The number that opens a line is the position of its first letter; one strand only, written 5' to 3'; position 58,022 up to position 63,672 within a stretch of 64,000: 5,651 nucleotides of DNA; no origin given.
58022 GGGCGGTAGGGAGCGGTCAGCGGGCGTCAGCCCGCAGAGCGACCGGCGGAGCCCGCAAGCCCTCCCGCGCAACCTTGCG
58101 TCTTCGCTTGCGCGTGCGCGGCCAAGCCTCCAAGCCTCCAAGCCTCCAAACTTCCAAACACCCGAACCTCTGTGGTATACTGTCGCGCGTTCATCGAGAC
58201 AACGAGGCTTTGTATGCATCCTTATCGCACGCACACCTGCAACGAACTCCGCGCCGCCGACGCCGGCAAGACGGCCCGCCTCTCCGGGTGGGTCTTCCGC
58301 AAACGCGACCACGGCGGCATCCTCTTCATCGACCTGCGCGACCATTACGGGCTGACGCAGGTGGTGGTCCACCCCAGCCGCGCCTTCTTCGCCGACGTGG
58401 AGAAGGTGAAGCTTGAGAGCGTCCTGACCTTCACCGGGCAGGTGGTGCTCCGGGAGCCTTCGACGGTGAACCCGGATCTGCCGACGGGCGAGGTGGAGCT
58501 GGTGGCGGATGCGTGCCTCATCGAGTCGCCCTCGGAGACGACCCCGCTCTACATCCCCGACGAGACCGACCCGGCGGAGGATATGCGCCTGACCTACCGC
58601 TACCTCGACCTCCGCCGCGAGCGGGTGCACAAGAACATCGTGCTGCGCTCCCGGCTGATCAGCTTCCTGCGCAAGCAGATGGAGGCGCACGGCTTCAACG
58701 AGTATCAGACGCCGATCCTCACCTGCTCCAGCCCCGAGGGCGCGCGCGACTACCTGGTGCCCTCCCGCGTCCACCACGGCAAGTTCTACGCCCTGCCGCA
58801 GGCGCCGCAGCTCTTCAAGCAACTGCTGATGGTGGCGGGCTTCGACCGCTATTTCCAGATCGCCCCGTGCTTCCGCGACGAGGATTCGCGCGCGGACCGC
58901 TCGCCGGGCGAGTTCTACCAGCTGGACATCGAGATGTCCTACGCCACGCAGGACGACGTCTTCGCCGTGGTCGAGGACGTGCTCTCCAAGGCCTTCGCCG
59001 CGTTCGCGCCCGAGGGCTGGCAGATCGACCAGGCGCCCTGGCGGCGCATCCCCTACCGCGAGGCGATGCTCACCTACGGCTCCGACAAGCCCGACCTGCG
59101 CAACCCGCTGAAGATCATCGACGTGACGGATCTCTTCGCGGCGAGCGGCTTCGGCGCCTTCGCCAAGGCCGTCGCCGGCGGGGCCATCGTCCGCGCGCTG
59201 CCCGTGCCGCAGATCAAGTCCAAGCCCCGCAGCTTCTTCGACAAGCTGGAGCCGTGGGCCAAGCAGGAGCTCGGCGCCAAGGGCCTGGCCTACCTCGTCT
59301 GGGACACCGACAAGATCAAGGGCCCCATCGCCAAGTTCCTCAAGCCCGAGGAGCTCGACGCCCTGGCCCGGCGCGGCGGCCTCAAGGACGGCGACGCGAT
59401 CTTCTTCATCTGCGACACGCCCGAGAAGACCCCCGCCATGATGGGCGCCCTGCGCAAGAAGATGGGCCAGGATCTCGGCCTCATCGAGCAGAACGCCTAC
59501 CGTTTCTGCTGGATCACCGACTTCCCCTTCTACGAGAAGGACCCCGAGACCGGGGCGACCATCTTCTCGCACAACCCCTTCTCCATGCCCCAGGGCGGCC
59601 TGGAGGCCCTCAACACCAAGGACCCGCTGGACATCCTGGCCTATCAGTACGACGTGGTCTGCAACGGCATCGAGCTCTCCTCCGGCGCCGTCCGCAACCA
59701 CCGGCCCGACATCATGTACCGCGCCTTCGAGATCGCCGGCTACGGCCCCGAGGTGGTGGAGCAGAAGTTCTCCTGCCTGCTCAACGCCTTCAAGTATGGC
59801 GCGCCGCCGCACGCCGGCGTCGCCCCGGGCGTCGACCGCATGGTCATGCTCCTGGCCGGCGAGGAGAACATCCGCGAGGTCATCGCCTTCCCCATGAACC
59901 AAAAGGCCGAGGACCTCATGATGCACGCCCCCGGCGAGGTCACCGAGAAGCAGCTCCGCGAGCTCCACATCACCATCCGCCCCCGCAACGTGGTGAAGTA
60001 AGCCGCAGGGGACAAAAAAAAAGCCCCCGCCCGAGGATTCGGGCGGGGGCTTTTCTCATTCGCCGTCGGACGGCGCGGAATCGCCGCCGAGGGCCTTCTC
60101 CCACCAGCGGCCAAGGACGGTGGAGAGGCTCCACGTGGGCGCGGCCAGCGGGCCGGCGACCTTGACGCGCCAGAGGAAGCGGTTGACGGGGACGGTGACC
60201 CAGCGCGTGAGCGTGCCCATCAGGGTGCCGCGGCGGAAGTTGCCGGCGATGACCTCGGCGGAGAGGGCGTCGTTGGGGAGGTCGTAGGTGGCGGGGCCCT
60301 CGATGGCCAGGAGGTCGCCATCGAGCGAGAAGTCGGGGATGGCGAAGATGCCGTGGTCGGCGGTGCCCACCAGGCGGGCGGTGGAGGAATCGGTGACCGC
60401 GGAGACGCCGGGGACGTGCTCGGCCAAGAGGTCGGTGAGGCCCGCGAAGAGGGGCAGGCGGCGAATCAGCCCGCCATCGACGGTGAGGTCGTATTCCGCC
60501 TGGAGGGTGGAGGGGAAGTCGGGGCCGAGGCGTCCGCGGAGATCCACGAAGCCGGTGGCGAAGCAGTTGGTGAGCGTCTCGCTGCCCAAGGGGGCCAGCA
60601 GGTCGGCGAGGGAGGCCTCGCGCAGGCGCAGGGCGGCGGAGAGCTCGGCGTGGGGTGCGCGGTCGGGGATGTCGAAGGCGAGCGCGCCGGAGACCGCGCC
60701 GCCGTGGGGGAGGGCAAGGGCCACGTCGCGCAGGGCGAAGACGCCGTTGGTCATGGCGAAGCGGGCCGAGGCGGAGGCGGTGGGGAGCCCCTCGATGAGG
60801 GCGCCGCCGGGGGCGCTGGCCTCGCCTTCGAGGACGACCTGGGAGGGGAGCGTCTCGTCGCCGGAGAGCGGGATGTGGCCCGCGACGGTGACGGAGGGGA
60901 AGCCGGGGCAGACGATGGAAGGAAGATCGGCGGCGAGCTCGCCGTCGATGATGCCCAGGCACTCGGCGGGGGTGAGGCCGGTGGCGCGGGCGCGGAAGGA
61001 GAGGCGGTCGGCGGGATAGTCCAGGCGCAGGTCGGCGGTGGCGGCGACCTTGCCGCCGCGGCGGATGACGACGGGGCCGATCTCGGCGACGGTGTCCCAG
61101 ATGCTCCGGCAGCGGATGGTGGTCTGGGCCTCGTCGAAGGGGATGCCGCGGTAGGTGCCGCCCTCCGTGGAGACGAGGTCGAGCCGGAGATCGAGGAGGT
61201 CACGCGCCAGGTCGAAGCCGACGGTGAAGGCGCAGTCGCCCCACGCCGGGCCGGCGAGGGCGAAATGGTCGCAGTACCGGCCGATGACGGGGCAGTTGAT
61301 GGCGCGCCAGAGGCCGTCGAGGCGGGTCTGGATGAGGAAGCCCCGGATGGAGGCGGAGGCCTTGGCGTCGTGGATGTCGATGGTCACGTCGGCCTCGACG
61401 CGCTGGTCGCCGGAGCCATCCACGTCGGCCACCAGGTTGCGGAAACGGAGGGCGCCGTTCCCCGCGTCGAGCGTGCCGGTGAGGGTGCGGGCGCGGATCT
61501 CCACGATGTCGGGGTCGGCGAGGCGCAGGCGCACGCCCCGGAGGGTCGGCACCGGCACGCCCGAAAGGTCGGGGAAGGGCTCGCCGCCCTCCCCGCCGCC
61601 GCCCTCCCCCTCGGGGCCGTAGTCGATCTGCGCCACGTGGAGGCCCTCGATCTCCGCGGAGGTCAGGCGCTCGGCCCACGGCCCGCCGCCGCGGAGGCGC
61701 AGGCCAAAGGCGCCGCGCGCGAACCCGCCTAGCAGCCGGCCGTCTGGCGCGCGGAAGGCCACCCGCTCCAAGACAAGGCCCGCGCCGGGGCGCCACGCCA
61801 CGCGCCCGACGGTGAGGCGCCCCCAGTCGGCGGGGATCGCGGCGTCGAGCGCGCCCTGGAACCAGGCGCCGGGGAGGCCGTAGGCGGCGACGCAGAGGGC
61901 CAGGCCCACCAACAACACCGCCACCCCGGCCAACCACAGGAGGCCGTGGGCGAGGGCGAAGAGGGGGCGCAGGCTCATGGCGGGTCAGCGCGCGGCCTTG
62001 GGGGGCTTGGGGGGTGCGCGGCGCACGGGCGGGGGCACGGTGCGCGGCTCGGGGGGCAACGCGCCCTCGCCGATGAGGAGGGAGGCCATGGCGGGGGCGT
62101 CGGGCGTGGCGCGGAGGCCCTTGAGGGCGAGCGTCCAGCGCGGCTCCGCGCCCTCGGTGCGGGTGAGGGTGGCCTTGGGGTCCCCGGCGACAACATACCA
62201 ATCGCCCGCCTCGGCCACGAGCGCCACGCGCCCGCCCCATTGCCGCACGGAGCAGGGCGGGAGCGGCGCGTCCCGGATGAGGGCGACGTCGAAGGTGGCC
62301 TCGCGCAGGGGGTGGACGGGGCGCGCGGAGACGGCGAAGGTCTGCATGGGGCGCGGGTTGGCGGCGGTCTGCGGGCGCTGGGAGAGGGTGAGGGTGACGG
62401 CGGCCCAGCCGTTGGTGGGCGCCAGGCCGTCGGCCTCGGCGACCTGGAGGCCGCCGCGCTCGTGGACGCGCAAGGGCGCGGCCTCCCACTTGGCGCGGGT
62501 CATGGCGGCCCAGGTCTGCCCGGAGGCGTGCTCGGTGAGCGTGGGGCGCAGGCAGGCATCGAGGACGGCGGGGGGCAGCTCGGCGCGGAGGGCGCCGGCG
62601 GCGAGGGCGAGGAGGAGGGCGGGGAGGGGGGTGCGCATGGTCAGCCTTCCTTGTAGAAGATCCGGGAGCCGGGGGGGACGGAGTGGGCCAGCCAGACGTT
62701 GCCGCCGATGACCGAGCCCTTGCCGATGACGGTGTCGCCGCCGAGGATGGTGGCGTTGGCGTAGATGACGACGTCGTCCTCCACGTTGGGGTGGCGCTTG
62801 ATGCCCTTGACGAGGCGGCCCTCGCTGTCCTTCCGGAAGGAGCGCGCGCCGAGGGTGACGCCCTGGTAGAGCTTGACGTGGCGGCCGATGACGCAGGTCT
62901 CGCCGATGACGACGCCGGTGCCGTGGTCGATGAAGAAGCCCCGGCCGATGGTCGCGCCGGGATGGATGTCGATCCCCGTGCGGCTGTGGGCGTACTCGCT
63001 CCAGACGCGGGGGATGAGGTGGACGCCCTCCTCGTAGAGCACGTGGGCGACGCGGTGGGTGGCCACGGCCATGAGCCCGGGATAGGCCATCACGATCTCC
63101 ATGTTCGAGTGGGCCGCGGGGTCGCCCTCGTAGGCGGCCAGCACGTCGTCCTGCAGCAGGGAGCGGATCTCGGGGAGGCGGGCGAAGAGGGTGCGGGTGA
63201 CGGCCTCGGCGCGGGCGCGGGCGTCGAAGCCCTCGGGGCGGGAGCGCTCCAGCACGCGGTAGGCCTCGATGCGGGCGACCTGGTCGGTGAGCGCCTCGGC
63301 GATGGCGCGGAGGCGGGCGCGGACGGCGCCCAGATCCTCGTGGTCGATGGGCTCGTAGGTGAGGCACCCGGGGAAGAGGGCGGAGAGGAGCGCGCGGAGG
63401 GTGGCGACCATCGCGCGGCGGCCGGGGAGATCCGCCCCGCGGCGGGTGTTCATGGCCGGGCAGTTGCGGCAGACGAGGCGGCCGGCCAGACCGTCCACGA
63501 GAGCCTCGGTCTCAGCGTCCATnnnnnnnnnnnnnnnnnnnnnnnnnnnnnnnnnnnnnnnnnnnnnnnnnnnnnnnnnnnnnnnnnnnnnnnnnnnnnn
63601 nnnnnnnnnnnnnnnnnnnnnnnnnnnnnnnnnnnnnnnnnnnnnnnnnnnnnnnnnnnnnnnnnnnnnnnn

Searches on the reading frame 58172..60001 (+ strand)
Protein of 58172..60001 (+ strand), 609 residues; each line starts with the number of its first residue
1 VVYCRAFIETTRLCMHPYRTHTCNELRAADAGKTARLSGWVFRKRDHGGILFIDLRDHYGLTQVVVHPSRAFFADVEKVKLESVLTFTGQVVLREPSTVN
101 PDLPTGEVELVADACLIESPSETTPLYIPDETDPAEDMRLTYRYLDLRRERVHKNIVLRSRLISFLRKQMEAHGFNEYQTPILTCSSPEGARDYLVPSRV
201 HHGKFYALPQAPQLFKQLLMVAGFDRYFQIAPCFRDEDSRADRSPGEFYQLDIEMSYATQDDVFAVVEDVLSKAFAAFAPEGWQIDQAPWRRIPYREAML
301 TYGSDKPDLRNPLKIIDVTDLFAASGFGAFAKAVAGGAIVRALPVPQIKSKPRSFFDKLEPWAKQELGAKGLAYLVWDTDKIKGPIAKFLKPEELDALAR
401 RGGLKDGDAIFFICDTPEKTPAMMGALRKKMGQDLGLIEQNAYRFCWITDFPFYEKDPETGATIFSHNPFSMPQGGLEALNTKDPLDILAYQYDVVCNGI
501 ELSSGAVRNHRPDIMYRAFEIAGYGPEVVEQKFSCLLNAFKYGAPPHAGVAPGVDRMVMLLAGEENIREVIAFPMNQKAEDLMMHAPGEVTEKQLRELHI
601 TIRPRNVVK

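Call 10: search_protein_families(library=pfam, max_evalue=0.001, proteins=[window:58172-60001:+])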
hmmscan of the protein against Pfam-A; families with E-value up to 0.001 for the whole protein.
window:58172-60001:+ (609 aa): 3 families
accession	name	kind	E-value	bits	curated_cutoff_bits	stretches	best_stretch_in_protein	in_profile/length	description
PF00152.25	tRNA-synt_2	-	1.3e-109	366.4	25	1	136-577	2-308/308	tRNA synthetases class II (D, K and N)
PF02938.19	GAD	-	2.5e-16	60.1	23.4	1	330-419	1-90/95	GAD domain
PF01336.31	tRNA_anti-codon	-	1e-13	51.4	27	1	36-114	2-71/75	OB-fold nucleic acid binding domain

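Call 34: find_homologous_proteins(query=window:58172-60001:+, max_evalue=1e-50)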
Query window:58172-60001:+ (609 aa): 8000 proteins with E <= 1e-50 among 8000 candidates; the best 120 are listed.
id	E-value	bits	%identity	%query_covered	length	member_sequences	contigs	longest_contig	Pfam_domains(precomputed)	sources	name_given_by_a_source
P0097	0.0e+0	1274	92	97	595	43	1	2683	PF01336.32,PF02938.20,PF00152.26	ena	-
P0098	0.0e+0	1257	91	97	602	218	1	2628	PF01336.32,PF02938.20,PF00152.26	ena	-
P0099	0.0e+0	1254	90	97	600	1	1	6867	PF01336.32,PF02938.20,PF00152.26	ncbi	-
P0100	0.0e+0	1252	90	97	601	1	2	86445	PF01336.32,PF02938.20,PF00152.26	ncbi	-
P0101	0.0e+0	1221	87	97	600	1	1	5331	PF01336.32,PF02938.20,PF00152.26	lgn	-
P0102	0.0e+0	1220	87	97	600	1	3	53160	PF01336.32,PF02938.20,PF00152.26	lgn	-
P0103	0.0e+0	1216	86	97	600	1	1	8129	PF01336.32,PF02938.20,PF00152.26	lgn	-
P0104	0.0e+0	1207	86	97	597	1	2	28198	PF01336.32,PF02938.20,PF00152.26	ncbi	-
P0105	0.0e+0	1113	81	97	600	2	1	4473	PF01336.32,PF02938.20,PF00152.26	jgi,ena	-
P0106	0.0e+0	1103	94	84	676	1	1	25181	PF01336.32,PF02938.20,PF00152.26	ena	-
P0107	0.0e+0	1087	78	97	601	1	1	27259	PF01336.32,PF02938.20,PF00152.26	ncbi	-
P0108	0.0e+0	1080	78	97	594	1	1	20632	PF01336.32,PF02938.20,PF00152.26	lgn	-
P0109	0.0e+0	1071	87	86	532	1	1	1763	PF02938.20,PF00152.26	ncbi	ncbi:MAG: aspartate--tRNA ligase, partial [Kiritimatiellia bacterium]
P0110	0.0e+0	1069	76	97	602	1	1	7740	PF01336.32,PF02938.20,PF00152.26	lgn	-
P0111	0.0e+0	1068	77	97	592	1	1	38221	PF01336.32,PF02938.20,PF00152.26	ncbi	-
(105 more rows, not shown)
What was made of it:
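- Kiritimatiellia is inferred from 87% AspRS identity to a named MAG (call 34).
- Tried and rejected: The taxon rests on AspRS similarity (call 34).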

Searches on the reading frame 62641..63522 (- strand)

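Call 10: search_protein_families(library=pfam, max_evalue=0.001, proteins=[window:62641-63522:-])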
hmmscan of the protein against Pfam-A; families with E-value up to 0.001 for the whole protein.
window:62641-63522:- (293 aa): 2 families
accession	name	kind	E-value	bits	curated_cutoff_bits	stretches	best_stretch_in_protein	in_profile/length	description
PF00132.30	Hexapep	-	4.3e-09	36.1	27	1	189-225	1-35/36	Bacterial transferase hexapeptide (six repeats)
PF25084.1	LbH_EIF2B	-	0.00012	22.5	54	0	186-219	18-54/105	EIF2B subunit epsilon LbH domain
